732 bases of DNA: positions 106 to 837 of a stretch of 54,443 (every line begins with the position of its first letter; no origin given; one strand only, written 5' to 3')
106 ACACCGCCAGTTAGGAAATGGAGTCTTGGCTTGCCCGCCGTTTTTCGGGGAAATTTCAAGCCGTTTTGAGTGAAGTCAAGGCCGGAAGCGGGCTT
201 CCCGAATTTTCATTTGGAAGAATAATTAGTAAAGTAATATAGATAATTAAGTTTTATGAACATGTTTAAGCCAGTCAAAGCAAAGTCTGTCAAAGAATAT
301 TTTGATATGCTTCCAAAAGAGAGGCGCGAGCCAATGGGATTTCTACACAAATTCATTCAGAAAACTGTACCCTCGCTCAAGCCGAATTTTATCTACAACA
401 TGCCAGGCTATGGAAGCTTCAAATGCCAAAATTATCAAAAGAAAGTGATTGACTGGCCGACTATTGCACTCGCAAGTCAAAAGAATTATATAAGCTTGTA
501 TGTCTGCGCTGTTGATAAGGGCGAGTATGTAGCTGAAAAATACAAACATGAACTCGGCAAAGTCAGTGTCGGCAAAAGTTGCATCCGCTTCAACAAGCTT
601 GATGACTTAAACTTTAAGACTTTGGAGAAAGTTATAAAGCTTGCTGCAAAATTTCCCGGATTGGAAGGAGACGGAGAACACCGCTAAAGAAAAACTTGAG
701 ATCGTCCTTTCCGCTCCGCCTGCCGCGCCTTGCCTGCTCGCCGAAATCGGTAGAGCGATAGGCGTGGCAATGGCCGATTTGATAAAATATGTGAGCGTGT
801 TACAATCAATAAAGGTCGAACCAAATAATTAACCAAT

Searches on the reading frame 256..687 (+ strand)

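Call 45: search_protein_families(library=pfam, proteins=[window:256-687:+], max_evalue=0.0001)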
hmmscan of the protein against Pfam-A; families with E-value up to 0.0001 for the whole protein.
window:256-687:+ (143 aa): 1 family
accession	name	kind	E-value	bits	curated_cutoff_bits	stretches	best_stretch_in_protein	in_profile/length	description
PF08818.16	DUF1801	-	1.3e-13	51.5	27.2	1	23-130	1-84/85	Domain of unknown function (DU1801)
